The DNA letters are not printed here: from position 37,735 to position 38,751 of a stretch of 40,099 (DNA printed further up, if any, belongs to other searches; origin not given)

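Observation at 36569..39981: Seven-gene overlapped operon of class-III-signal (type IV pilin-like) ORFans: candidate novel surface filament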

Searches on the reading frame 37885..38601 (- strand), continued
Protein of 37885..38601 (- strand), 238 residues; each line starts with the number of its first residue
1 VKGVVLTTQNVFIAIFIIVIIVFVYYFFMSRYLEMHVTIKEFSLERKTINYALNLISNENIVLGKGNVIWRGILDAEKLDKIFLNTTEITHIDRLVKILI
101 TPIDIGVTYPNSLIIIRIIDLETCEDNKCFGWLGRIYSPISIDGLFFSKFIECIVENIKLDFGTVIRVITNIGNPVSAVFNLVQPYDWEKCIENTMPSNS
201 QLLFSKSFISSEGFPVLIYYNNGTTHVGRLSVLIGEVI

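Call 58: search_protein_families(library=ncbifam, max_evalue=0.01, proteins=[L006:3628-5862:+, L006:5859-7790:+, L006:15159-16139:+, L006:16114-17322:-, L006:12325-14226:-, L006:14269-15105:-, L008:10685-11662:+, L006:2494-3153:-, L006:3194-3583:-, L006:18623-19504:+])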
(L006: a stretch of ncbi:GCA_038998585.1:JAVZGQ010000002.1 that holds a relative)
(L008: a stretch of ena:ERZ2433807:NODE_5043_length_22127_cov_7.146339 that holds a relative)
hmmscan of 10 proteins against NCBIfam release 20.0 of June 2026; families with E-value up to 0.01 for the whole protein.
L006:3628-5862:+ (744 aa): 16 families
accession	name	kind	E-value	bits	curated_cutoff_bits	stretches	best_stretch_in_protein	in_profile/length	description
TIGR03819.1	heli_sec_ATPase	hypoth_equivalog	5.5e-37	127.7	373.15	1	289-574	25-297/340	TadA family conjugal transfer-associated ATPase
NF058587.1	archaellum_moto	equivalog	9.1e-35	120.4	550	1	286-689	117-501/527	archaellum flagellar ATPase motor FlaI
TIGR02788.1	VirB11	equivalog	7.7e-17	61.3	249.95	1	323-598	2-285/308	P-type DNA transfer ATPase VirB11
TIGR02782.1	TrbB_P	equivalog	9.8e-15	54.6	304.55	1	373-616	64-294/303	P-type conjugative transfer ATPase TrbB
NF010469.0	PRK13894.1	subfamily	3.8e-12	46.2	508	1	365-575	69-265/320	conjugal transfer ATPase TrbB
NF053672.1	bindosome_BasE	exception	2.3e-11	43.1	1000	1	314-600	136-413/512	bindosome assembly system ATPase subunit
NF041000.1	ATPase_ComGA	equivalog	6.9e-10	38.4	300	1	451-592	131-260/267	competence type IV pilus ATPase ComGA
NF010425.0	PRK13851.1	equivalog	7e-09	35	461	1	444-619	158-325/344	type IV secretion system protein VirB11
NF010407.0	PRK13833.1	subfamily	2.2e-08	33.9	499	1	412-617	108-302/323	conjugal transfer protein TrbB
TIGR01420.1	pilT_fam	subfamily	4.7e-08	32.6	319.1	1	451-576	125-241/343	PilT/PilU family type 4a pilus ATPase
NF010475.0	PRK13900.1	equivalog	8.9e-07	28.3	389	1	448-565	160-270/333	type IV secretion system ATPase VirB11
TIGR02533.1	type_II_gspE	equivalog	1.2e-06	27.5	630.25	1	431-575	226-357/486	type II secretion system ATPase GspE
NF007755.0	PRK10436.1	equivalog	6.8e-06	25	617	1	451-574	222-332/465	type II secretion system protein GspE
TIGR02525.1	plasmid_TraJ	equivalog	6.5e-05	22.1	368.3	1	452-605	153-306/372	plasmid transfer ATPase TraJ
TIGR02538.1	type_IV_pilB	equivalog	0.0021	16.8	675.65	1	451-576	319-431/564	type IV-A pilus assembly ATPase PilB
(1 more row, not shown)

L006:5859-7790:+ (643 aa): 0 families

L006:15159-16139:+ (326 aa): 0 families

L006:16114-17322:- (402 aa): 2 families
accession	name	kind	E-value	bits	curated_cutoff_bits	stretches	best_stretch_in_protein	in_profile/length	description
TIGR01488.1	HAD-SF-IB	subfamily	1.9e-08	34.5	45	1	46-194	4-132/177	HAD-IB family phosphatase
TIGR01490.1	HAD-SF-IB-hyp1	subfamily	0.00023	21.5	98.3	1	47-191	5-143/202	HAD-IB family hydrolase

L006:12325-14226:- (633 aa): 0 families

L006:14269-15105:- (278 aa): 0 families

L008:10685-11662:+ (325 aa): 0 families

L006:2494-3153:- (219 aa): 4 families
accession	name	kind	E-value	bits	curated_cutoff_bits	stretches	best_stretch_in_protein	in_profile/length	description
NF047515.1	SpiroCoCo_C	equivalog_domain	0.00033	19.9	125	1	125-193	166-233/313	SpiroCoCo family coiled-coil protein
TIGR04527.1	mycoplas_twoTM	subfamily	0.0015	18.3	125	1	121-219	62-156/248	MG_279/MG_280 family protein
NF041034.1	Rad50_Sulf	equivalog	0.0015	16.4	1000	1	124-195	446-517/872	DNA double-strand break repair ATPase Rad50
NF045487.1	ASRP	equivalog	0.0054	15.4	300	1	124-204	407-486/593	archaea-specific SMC-related protein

L006:3194-3583:- (129 aa): 15 families
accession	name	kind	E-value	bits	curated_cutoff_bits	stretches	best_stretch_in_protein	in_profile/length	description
NF045487.1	ASRP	equivalog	4.8e-05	22.2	300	1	14-87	366-432/593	archaea-specific SMC-related protein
NF047515.1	SpiroCoCo_C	equivalog_domain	8e-05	21.9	125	1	13-125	117-223/313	SpiroCoCo family coiled-coil protein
NF003034.1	PRK03918.1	equivalog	0.00022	19.4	700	1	2-124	185-304/878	DNA double-strand break repair ATPase Rad50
TIGR04527.1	mycoplas_twoTM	subfamily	0.0005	19.8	125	1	6-122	71-183/248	MG_279/MG_280 family protein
TIGR04523.1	Mplasa_alph_rch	subfamily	0.00075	17.5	270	1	14-100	236-321/745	helix-rich protein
NF053852.1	vesicle_Bd0635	exception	0.0013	18.4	250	1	15-92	47-122/223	CpoB-like predatory vesicle lipoprotein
NF041034.1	Rad50_Sulf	equivalog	0.0014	16.6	1000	1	15-111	189-346/872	DNA double-strand break repair ATPase Rad50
TIGR02169.1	SMC_prok_A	equivalog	0.002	15.9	729.4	1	12-100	698-787/1165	chromosome segregation protein SMC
NF047516.1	LA_3659_fam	equivalog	0.0036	16.9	36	1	14-86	72-150/221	LA_3659 family protein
NF047514.1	SpiroCoCo_N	equivalog_domain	0.0036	16.9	75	1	14-86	72-150/221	SpiroCoCo family coiled-coil protein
NF038218.1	IcmG_DotF_IVB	equivalog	0.0041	16.8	200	1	23-106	123-202/266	type IVB secretion system protein IcmG/DotF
NF009642.0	PRK13169.1-3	equivalog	0.0082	16.6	142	0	24-79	5-63/112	DNA replication initiation control protein YabA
NF009647.0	PRK13182.1-2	equivalog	0.0083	16.2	165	0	20-102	87-171/176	chromosome-anchoring protein RacA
NF033950.0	Cas12c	equivalog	0.0089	13.7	250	1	9-105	340-434/1246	type V CRISPR-associated protein Cas12c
NF033885.1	conj_TraP_IncI1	equivalog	0.0091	15.8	135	0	33-88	84-139/217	conjugal transfer protein TraP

L006:18623-19504:+ (293 aa): 0 families

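Call 62: predict_structure(alignment_id=A1)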
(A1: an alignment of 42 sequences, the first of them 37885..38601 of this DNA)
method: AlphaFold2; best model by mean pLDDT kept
length: 238 residues; sequences in the alignment: 42
mean_pLDDT: 91.3   pTM: 0.81
mean pLDDT of the five models: 91.3, 89.4, 89.3, 87.9, 87.4
residues with pLDDT >= 90: 159; 70-90: 77; 50-70: 2; < 50: 0
segments of 3 or more residues with pLDDT < 50: none
pLDDT, mean of each block of 10 residues (from residue 1): 87 98 96 91 94 96 97 98 90 87 94 94 91 94 88 91 84 74 89 92 85 95 98 91
secondary structure, 60 per line:
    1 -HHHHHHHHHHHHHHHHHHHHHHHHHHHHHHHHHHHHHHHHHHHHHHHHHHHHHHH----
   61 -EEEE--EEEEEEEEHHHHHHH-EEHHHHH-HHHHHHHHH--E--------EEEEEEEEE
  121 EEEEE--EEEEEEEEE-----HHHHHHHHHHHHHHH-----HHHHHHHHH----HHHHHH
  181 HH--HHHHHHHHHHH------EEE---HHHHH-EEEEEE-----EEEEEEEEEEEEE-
elements in order: H2-56 E62-65 E68-75 H76-82 H86-90 H92-100 E112-125 E128-136 H142-156 H162-170 H175-182 H185-195 E202-204 H208-212 E214-219 E225-237

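Call 65: fold_search(model_id=the predicted structure, library=pdb)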
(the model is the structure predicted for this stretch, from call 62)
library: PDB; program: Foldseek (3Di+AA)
matches with E <= 10: 271; with E <= 0.001: 0
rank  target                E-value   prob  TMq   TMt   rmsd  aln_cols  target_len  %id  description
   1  8p6g_D                4.1e-01  0.06  0.14  0.13  18.3       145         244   10  Crystal structure of the improved version of the Genetically Encoded Green Calcium Indicator YTnC2-5 (released 2024-04-03)
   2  6wv8                  8.4e-01  0.04  0.09  0.06  18.8       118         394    9  Takifugu rubripes VKOR-like C138S mutant with vitamin K1 (released 2020-11-11)
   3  6wvi                  1.1e+00  0.03  0.09  0.05  17.7       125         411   10  VKOR-like from Takifugu rubripes (released 2020-11-11)
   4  6pph_5                1.3e+00  0.02  0.11  0.09  15.8       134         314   13  Kaposi's sarcoma-associated herpesvirus (KSHV), C1 penton vertex register, CATC-binding structure (released 2019-09-11)
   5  6nhj_S                1.3e+00  0.01  0.10  0.09  16.1       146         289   12  Atomic structures and deletion mutant reveal different capsid-binding patterns and functional significance of tegument (released 2019-03-06)
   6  4w69_A                1.4e+00  0.03  0.14  0.15  19.8       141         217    8  Crystal Structure of Full-Length Split GFP Mutant Q157C Disulfide Dimer, P 43 21 2 Space Group (released 2015-02-18)
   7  8p6g_B                1.5e+00  0.03  0.14  0.13  18.6       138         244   11  Crystal structure of the improved version of the Genetically Encoded Green Calcium Indicator YTnC2-5 (released 2024-04-03)
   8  6nhj_y                1.6e+00  0.01  0.09  0.09  16.2       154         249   10  Atomic structures and deletion mutant reveal different capsid-binding patterns and functional significance of tegument (released 2019-03-06)
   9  1h0x_A                1.8e+00  0.04  0.12  0.26   6.1        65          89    8  Structure of Alba: an archaeal chromatin protein modulated by acetylation (released 2002-09-05)
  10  7nur                  1.8e+00  0.03  0.08  0.03  13.3        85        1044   16  Structure of the Toxoplasma gondii kinase Ron13, kinase-dead mutant (released 2021-05-26)
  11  7a89_A                2.2e+00  0.02  0.14  0.15  19.8       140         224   11  rsGreen0.7-K206A-F145Q in the green-on state (released 2021-02-17)
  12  6wvd                  2.2e+00  0.02  0.09  0.06  22.5        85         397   10  Human JAGN1 (released 2021-01-13)
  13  6sm0                  2.5e+00  0.03  0.14  0.14  18.8       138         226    7  Venus 66 p-Azido-L-Phenylalanin (azF) variant, dark grown (released 2021-02-17)
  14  4w6r_A                2.5e+00  0.02  0.14  0.15  20.1       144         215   10  Crystal Structure of Full-Length Split GFP Mutant D102C Disulfide Dimer, P 1 Space Group (released 2015-02-18)
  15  4w6g_A                2.8e+00  0.03  0.15  0.17  19.6       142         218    8  Crystal Structure of Full-Length Split GFP Mutant D190C Disulfide Dimer, P 61 Space Group (released 2015-02-18)
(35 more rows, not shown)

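Call 68: search_solved_structures(query=A4, max_evalue=1)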
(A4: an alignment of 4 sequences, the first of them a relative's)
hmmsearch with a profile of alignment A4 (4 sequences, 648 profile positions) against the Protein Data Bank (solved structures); distinct sequences matched with E-value up to 1: 0.

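Call 69: search_protein_families(library=pfam, max_evalue=1, alignment_id=A4)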
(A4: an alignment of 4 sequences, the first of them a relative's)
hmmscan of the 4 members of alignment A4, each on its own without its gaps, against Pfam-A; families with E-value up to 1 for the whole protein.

A. member 1, L006:5859-7790:+ (643 aa): 0 families

B. families by the number of members that match (of 4 scanned): 6 families
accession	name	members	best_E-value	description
PF20990.2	DUF2207_C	2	0.0024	Predicted membrane protein (DUF2207) C-terminal domain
PF00482.28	T2SSF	2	0.015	Type II secretion system (T2SS), protein F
PF03764.24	EFG_IV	1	0.17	Elongation factor G, domain IV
PF15665.10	FAM184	1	0.22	Family with sequence similarity 184, A and B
PF19744.4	DUF6232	1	0.41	Family of unknown function (DUF6232)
PF19300.4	BPD_transp_1_N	1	0.9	Binding-prot-dependent transport system membrane comp, N-term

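Call 70: list_cluster_members(proteins=[P0010, P0012, P0015, P0025, P0029, P0031, P0033, P0036, P0042, P0052])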
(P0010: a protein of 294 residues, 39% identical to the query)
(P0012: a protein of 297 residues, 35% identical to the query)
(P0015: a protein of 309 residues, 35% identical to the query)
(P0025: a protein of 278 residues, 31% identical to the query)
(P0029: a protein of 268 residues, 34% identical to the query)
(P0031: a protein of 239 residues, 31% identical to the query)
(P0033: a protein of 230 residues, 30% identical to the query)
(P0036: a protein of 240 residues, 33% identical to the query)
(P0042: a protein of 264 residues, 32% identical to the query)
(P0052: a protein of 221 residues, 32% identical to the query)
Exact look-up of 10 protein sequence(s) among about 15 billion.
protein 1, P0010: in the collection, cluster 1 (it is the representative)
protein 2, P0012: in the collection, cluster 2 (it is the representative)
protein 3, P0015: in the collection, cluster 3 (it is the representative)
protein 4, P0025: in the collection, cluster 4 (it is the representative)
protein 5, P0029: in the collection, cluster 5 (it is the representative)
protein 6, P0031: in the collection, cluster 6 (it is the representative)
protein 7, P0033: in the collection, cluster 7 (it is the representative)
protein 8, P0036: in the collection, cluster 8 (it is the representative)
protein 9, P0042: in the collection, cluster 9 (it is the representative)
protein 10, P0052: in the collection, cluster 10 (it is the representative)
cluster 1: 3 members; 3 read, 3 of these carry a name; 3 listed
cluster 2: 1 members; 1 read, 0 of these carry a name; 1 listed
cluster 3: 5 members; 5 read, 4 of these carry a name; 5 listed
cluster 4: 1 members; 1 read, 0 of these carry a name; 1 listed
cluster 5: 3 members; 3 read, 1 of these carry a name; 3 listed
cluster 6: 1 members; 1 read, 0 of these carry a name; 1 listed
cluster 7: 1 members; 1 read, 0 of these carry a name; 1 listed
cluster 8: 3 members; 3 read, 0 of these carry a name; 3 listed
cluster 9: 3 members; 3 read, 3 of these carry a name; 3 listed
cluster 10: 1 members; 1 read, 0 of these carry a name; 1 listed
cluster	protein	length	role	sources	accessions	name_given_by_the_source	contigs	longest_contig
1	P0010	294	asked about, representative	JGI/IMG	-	type II secretory pathway pseudopilin PulG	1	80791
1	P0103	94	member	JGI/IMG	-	hypothetical protein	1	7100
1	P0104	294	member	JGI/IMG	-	type II secretory pathway pseudopilin PulG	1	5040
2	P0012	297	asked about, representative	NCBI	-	-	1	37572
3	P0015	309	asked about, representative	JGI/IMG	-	hypothetical protein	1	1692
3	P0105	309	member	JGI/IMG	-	hypothetical protein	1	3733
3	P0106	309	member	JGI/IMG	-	hypothetical protein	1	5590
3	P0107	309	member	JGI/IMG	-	hypothetical protein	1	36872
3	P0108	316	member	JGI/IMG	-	-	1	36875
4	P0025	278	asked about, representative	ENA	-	-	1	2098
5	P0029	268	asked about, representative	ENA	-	-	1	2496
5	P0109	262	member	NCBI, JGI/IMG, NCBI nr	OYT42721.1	MAG: hypothetical protein B6U78_00345 [Candidatus Aenigmarchaeota archaeon ex4484_224]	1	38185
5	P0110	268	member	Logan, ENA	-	-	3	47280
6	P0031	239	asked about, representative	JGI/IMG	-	-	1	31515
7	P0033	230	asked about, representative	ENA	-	-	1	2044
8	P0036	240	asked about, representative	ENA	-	-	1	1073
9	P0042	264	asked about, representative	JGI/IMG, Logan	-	hypothetical protein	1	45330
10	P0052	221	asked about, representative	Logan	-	-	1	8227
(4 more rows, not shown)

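Call 71: find_encoding_contigs(protein=P0010, flank=10000, max_places=1)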
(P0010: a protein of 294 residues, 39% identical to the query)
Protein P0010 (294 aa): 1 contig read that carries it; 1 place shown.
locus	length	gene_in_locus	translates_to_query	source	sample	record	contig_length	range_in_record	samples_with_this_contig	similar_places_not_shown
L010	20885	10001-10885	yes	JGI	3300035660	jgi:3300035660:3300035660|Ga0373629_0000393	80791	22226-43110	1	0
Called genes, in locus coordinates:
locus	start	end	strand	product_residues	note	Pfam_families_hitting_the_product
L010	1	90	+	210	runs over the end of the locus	PF01300:Sua5_yciO_yrdC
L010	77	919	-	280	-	PF25133:TYW2_N_2, PF02475:TRM5-TYW2_MTfase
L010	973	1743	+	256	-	PF00590:TP_methylase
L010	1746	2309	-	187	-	-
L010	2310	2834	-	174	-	-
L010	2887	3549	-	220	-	-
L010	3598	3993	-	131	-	-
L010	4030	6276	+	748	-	PF00437:T2SSE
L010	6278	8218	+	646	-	-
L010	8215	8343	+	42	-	-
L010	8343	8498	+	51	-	-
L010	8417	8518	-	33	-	-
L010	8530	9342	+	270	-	-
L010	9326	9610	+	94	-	-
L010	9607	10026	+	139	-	-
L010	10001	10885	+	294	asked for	-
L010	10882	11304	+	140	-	-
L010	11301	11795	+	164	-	-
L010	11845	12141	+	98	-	-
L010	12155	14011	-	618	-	-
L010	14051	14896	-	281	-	-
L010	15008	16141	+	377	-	-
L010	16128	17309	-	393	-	-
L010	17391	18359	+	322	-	-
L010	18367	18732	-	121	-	-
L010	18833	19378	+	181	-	-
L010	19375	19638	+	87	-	-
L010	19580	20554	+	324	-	-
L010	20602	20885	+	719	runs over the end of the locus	-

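Call 72: find_encoding_contigs(protein=P0109, flank=10000, max_places=1)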
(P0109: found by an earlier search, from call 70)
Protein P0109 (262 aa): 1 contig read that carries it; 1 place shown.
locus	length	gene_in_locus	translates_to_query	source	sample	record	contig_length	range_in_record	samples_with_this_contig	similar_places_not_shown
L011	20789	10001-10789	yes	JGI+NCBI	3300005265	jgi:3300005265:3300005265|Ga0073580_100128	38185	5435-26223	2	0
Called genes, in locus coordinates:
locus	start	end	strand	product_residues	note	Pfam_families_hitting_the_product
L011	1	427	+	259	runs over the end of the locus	PF00149:Metallophos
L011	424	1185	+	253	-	PF00590:TP_methylase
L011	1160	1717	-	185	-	-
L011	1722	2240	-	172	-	-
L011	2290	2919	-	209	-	-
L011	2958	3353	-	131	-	-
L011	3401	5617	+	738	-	PF00437:T2SSE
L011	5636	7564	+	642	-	-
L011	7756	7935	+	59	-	-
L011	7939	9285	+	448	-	-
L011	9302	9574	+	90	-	-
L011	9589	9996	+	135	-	-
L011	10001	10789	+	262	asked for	-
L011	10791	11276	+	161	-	-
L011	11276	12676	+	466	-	-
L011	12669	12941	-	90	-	-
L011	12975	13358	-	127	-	-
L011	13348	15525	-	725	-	-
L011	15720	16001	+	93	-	PF01918:Alba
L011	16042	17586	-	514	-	PF02885:Glycos_trans_3N, PF00591:Glycos_transf_3, PF07831:PYNP_C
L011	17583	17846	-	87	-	-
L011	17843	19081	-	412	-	PF02788:RuBisCO_large_N, PF00016:RuBisCO_large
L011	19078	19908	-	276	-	PF01008:IF-2B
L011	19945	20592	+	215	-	PF01135:PCMT, PF01596:Methyltransf_3 (weak), PF00398:RrnaAD (weak), PF01209:Ubie_methyltran (weak), PF08704:GCD14 (faint), PF13847:Methyltransf_31 (weak)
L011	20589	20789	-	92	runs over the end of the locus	PF18898:DUF5654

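Call 89: search_solved_structures(query=A1, max_evalue=10)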
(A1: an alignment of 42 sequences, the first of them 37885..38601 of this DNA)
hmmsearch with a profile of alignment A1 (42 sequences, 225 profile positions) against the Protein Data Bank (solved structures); distinct sequences matched with E-value up to 10: 14.
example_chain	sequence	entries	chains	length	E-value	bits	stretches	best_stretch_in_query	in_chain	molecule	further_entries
4fjo_A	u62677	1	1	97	0.013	18.1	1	109-173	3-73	DNA repair protein REV1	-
2lsg_A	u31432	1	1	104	0.016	17.9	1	109-173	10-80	DNA repair protein REV1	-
6c59_A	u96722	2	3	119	0.02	17.6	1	109-173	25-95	Chimeric Pol kappa RIR Rev1 C-terminal domain | Chimeric protein of the Pol Kappa RIR helix and the Rev1 C-terminal domain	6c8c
2lsj_A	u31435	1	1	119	0.021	17.5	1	109-173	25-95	DNA repair protein REV1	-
2lsi_A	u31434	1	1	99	0.021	17.5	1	109-173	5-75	DNA repair protein REV1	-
4ext_A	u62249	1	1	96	0.022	17.4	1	109-173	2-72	DNA repair protein REV1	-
3vu7_H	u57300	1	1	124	0.045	16.4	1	109-173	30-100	DNA repair protein REV1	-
4gk0_E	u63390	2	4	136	0.056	16.1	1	109-173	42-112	DNA repair protein REV1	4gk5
2lsk_A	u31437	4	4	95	0.079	15.6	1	115-173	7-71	DNA repair protein REV1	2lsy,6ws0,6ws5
2n1g_A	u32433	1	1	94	0.08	15.6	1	115-173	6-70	DNA repair protein REV1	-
4ba9_A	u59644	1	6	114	0.11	15.1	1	114-173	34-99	DNA POLYMERASE KAPPA, DNA REPAIR PROTEIN REV1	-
6sm3_B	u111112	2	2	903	0.96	12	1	94-156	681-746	RagA protein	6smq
6sml_B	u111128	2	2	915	0.98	12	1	94-156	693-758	RagA protein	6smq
6sli_B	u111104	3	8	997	1.1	11.8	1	94-156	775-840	RagA protein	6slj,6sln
